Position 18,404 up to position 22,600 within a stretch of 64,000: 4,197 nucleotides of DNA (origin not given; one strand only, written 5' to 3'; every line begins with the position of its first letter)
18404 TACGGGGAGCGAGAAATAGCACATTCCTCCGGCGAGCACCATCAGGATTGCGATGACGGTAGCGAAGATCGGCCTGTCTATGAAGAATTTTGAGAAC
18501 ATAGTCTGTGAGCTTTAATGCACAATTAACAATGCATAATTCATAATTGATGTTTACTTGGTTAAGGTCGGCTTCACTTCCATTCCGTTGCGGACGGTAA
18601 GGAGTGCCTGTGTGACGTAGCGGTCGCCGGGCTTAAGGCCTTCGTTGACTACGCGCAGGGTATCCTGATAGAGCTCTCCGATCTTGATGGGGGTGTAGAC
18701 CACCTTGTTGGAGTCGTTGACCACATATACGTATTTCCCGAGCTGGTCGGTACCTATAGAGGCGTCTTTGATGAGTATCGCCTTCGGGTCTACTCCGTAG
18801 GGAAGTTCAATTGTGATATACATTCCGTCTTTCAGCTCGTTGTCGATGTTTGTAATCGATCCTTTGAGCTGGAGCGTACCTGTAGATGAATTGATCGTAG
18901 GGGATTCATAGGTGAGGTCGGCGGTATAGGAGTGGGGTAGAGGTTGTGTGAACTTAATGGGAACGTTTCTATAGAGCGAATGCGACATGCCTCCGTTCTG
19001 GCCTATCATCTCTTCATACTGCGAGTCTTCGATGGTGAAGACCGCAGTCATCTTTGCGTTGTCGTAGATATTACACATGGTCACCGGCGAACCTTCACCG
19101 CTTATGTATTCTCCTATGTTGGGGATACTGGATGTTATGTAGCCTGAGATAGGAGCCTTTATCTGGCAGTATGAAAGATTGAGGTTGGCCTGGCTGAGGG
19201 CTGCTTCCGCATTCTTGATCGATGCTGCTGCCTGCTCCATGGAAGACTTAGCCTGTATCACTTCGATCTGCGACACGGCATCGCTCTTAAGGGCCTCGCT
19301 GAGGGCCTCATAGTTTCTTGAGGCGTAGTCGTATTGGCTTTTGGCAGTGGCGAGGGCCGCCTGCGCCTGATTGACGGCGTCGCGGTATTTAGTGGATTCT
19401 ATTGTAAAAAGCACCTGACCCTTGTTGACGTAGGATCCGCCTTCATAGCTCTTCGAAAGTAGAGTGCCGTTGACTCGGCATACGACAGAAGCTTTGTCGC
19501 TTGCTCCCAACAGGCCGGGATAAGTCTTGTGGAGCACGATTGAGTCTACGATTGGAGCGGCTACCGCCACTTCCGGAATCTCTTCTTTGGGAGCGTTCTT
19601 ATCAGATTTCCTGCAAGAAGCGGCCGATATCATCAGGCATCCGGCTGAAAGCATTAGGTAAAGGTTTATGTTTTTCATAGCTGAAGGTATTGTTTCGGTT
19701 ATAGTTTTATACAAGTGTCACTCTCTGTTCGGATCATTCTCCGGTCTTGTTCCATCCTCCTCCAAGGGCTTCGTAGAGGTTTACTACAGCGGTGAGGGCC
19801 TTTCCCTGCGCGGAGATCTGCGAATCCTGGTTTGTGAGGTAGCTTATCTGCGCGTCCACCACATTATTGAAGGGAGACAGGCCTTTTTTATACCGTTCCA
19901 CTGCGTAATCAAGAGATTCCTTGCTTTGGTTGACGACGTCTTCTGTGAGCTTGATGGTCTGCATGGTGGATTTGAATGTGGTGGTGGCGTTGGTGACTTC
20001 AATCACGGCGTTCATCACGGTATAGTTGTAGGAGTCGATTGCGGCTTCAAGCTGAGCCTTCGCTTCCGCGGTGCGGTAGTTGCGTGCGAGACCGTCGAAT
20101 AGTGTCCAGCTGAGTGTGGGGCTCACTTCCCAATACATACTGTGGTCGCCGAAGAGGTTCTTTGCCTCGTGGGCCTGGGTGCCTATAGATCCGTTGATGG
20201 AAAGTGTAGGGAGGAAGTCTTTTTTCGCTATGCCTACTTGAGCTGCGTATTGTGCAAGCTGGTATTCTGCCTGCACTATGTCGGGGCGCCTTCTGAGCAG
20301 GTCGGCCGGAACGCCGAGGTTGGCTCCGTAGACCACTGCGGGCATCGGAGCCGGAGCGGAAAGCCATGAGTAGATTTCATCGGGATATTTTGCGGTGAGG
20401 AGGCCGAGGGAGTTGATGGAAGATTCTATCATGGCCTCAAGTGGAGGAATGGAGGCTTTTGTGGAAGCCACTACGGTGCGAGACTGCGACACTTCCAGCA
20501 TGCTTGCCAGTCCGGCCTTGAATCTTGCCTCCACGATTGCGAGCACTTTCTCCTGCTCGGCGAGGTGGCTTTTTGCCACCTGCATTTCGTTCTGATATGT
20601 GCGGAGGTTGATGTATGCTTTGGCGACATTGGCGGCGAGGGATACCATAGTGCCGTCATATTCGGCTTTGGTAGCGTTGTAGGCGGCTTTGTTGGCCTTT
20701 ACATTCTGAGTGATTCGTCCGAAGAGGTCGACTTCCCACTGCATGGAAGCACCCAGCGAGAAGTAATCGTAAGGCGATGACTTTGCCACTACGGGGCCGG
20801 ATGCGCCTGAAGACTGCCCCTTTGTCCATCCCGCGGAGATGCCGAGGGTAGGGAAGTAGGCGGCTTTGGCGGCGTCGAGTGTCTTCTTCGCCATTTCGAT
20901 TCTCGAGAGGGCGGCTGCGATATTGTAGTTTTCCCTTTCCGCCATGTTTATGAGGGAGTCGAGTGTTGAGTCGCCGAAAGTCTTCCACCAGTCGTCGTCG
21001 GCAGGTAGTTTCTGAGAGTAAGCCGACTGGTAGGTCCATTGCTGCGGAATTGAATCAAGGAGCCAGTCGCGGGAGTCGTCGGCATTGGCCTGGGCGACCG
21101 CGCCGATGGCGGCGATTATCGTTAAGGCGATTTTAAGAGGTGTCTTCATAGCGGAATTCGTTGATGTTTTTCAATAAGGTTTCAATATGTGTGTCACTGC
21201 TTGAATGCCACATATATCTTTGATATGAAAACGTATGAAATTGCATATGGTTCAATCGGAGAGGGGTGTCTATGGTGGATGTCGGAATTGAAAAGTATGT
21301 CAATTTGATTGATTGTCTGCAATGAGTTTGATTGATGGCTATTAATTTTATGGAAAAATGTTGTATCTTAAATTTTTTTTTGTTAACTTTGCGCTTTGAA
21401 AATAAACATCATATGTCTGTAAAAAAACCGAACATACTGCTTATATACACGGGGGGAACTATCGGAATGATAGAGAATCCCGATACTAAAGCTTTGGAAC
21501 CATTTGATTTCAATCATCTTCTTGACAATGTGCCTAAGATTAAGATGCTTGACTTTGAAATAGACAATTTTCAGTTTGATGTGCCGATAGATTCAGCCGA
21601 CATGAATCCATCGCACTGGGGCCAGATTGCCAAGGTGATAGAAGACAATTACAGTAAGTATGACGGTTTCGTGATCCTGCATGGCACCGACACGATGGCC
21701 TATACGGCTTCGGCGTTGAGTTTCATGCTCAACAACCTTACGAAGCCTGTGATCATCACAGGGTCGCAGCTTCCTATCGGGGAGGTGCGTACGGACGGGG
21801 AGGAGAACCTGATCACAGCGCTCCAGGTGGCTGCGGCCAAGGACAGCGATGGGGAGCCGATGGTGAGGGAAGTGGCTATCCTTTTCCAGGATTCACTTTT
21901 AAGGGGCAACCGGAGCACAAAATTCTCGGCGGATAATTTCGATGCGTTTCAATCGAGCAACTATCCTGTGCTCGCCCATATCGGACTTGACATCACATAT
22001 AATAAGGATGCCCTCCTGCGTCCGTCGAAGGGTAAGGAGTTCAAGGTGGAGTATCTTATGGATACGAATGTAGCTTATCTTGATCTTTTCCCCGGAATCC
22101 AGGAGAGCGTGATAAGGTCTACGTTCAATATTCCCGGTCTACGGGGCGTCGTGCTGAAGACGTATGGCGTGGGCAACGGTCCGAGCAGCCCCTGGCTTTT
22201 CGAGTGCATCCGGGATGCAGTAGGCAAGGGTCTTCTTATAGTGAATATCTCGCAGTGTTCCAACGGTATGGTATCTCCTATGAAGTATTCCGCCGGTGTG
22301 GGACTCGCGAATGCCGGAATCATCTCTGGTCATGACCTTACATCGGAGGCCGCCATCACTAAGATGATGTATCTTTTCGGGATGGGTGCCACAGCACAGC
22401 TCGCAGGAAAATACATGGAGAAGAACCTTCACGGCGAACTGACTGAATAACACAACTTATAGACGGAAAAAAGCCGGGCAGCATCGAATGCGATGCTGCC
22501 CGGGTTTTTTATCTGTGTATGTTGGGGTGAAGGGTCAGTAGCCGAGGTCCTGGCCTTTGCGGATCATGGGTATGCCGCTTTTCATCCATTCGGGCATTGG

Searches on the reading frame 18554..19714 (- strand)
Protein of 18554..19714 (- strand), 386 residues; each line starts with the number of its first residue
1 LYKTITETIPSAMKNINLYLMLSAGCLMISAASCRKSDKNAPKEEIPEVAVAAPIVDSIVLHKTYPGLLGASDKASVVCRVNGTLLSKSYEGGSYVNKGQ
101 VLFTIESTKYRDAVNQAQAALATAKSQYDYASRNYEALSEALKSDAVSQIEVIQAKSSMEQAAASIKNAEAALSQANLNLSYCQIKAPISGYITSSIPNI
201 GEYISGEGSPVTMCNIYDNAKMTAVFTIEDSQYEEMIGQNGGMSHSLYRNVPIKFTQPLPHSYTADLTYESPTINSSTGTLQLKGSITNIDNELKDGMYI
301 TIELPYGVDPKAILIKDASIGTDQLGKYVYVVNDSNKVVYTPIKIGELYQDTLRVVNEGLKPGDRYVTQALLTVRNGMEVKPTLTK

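Call 32: search_protein_families(library=pfam, proteins=[window:18554-19714:-], max_evalue=0.0001)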
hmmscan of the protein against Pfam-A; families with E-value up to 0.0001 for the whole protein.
window:18554-19714:- (386 aa): 2 families
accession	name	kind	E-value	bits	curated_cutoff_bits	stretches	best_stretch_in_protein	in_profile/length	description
PF16576.10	HlyD_D23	-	3e-09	36.9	30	1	80-299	25-213/214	Barrel-sandwich domain of CusB or HlyD membrane-fusion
PF13437.12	HlyD_3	-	2.7e-05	25.3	22.2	0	81-108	6-33/106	HlyD family secretion protein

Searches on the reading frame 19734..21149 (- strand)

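Call 34: search_protein_families(library=pfam, proteins=[window:19734-21149:-], max_evalue=0.0001)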
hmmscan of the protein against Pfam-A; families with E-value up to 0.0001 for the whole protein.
window:19734-21149:- (471 aa): 1 family
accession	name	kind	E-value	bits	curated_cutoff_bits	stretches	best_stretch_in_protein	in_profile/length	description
PF02321.23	OEP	-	4e-62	209.8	22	2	284-463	8-187/187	Outer membrane efflux protein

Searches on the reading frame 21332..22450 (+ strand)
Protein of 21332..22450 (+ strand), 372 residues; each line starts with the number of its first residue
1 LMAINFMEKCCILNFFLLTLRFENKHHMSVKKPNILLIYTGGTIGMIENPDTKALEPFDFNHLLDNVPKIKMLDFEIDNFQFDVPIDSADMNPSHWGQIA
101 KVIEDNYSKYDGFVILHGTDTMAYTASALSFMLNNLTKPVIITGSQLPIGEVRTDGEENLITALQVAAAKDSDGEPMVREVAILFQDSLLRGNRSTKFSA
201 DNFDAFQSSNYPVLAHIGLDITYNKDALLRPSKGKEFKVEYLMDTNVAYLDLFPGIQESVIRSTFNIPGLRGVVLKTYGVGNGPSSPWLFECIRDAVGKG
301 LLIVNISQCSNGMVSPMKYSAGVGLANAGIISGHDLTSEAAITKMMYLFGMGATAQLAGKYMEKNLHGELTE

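Call 32: search_protein_families(library=pfam, proteins=[window:21332-22450:+], max_evalue=0.0001)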
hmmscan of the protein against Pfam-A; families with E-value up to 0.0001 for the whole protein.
window:21332-22450:+ (372 aa): 2 families
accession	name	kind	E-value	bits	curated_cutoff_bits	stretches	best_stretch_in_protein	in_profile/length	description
PF00710.25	Asparaginase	-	2.5e-62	210.3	22.5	1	34-226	1-190/193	Asparaginase, N-terminal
PF17763.6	Asparaginase_C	-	4.8e-28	97.9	34.6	1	246-356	1-108/114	Glutaminase/Asparaginase C-terminal domain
